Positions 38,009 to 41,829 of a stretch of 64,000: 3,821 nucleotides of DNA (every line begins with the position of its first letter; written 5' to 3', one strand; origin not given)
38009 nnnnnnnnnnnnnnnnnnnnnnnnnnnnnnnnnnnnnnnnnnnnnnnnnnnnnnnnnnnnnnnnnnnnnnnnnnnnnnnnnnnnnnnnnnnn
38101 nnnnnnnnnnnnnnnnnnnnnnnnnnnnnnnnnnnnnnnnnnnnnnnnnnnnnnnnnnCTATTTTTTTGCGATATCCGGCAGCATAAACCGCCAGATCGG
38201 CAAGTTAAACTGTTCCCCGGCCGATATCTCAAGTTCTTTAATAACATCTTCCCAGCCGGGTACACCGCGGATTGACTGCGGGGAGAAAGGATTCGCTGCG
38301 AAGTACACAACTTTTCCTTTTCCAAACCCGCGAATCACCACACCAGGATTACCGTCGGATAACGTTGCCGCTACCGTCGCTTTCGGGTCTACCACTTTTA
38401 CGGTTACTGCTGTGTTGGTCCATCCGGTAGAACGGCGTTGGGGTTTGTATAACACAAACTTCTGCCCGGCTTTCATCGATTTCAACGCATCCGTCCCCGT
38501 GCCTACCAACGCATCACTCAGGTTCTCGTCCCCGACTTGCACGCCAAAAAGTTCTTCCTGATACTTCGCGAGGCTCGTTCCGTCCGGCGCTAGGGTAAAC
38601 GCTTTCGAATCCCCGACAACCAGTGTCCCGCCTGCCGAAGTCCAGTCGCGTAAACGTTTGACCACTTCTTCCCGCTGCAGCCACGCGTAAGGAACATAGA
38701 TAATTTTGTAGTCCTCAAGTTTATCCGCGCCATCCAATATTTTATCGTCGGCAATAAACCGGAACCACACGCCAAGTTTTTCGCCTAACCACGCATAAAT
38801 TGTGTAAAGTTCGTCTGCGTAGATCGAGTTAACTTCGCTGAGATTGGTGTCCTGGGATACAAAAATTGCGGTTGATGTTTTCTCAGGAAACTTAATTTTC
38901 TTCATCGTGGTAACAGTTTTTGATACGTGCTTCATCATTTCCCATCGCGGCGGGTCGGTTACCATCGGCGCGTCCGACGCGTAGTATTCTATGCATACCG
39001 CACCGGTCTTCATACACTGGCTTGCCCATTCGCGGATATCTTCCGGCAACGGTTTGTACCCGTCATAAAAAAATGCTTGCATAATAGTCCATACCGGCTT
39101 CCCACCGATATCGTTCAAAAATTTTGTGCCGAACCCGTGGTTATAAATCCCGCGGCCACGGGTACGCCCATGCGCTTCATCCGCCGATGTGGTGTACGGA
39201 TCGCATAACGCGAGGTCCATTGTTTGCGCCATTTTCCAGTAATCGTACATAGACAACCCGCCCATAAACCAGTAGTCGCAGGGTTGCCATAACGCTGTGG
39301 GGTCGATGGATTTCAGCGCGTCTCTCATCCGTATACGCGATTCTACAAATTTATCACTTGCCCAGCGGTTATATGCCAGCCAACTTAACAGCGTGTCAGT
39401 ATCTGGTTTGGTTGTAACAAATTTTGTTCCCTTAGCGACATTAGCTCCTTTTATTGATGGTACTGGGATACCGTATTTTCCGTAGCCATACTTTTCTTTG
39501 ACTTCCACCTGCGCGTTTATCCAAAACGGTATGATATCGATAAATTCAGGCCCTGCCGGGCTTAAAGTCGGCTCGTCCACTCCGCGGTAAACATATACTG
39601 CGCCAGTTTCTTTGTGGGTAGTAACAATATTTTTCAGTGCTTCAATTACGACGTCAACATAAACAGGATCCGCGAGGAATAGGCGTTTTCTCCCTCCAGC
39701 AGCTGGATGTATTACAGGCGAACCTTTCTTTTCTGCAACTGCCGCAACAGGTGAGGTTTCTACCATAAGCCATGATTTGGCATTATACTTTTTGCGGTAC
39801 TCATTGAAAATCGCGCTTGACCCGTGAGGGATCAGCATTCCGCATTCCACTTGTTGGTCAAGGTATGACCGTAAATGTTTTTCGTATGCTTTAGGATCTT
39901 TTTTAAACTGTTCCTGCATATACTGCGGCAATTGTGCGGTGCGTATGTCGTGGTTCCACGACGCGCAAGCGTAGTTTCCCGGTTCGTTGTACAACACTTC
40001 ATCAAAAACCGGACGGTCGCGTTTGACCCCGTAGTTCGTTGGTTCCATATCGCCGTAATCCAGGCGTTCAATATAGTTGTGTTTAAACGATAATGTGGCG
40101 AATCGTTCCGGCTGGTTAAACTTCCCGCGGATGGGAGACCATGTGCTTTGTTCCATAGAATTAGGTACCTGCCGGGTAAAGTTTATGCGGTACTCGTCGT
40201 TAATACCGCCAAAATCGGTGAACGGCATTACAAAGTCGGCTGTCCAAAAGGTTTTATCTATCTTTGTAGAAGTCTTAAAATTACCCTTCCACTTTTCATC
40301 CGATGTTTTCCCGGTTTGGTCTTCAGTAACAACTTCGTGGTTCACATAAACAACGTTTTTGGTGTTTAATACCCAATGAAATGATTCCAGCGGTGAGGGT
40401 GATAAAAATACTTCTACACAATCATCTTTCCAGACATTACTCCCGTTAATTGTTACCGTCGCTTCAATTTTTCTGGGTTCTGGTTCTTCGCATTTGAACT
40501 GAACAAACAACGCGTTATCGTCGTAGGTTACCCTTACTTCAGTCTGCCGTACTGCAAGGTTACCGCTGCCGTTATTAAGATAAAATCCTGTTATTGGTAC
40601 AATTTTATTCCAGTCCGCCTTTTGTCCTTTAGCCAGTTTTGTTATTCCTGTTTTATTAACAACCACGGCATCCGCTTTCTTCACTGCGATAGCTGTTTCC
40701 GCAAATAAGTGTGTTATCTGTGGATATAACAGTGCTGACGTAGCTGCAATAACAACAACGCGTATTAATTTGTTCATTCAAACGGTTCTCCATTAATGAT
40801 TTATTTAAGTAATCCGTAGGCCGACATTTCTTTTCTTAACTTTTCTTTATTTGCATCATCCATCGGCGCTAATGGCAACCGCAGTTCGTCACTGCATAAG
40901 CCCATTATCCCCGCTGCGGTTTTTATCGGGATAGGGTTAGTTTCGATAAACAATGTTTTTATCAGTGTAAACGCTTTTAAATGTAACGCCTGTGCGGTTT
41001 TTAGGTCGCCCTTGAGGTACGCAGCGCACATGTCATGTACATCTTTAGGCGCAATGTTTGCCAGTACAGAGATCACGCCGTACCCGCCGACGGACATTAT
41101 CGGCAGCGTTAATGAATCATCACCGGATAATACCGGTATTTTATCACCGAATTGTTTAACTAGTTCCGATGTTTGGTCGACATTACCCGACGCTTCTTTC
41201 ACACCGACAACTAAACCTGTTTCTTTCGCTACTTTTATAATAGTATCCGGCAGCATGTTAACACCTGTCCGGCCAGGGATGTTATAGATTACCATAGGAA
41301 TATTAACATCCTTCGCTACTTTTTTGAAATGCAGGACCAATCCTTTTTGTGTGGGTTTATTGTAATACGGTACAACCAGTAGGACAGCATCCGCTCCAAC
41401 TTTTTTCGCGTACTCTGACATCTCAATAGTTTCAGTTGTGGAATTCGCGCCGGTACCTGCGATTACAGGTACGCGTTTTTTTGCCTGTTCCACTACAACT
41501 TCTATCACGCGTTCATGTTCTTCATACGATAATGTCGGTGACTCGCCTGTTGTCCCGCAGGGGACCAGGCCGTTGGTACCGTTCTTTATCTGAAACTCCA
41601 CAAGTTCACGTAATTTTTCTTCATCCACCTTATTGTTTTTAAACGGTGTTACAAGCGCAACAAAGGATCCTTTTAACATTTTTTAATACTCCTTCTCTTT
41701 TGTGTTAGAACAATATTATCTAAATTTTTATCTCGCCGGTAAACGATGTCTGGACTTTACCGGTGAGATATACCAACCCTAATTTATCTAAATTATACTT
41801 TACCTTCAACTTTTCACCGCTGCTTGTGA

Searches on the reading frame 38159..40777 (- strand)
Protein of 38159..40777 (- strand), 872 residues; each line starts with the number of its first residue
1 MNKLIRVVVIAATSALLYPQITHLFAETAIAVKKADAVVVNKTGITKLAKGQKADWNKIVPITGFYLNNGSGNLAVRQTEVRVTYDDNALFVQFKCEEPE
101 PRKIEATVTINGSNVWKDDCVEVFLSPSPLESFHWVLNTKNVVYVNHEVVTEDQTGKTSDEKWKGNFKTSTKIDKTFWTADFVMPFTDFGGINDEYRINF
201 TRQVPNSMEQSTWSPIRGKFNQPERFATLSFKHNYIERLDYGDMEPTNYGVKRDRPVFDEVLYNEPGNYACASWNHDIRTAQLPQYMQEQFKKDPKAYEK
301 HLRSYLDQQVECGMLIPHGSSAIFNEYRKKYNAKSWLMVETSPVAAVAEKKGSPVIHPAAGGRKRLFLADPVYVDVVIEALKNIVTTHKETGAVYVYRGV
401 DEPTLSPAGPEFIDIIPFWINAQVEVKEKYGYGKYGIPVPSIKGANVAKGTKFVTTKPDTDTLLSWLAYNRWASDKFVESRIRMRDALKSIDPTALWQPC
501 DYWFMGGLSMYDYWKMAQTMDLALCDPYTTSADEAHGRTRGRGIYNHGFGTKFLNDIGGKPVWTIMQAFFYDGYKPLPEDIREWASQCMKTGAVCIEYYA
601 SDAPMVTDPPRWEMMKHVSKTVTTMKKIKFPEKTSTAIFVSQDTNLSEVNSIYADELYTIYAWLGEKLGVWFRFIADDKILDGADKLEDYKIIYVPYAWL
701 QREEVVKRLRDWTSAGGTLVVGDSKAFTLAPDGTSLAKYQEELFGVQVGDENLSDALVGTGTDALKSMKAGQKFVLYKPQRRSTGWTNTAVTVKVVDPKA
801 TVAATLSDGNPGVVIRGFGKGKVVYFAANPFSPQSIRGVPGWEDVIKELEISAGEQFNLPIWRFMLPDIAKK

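Call 55: search_protein_families(library=pfam, proteins=[window:38159-40777:-], max_evalue=0.001)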
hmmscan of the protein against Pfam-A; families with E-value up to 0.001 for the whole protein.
window:38159-40777:- (872 aa): 4 families
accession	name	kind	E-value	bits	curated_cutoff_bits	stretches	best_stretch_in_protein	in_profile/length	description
PF08532.16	Glyco_hydro_42M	-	6.2e-10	39.4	25.8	1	684-829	52-187/207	Beta-galactosidase trimerisation domain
PF06452.16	CBM9_1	-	5.7e-08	33.3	23.4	1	55-206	8-150/185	Carbohydrate family 9 binding domain-like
PF02449.21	Glyco_hydro_42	-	5.6e-05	23.1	21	1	466-599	202-335/376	Beta-galactosidase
PF16011.10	CBM9_2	-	0.00012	22.3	25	1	78-146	30-96/199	Carbohydrate-binding family 9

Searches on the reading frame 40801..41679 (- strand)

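Call 55: search_protein_families(library=pfam, proteins=[window:40801-41679:-], max_evalue=0.001)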
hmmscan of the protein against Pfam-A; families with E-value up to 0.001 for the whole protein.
window:40801-41679:- (292 aa): 1 family
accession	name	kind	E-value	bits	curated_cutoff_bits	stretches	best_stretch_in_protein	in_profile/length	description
PF00701.28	DHDPS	-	1.3e-98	329.7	22.1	1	2-287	2-288/289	Dihydrodipicolinate synthetase family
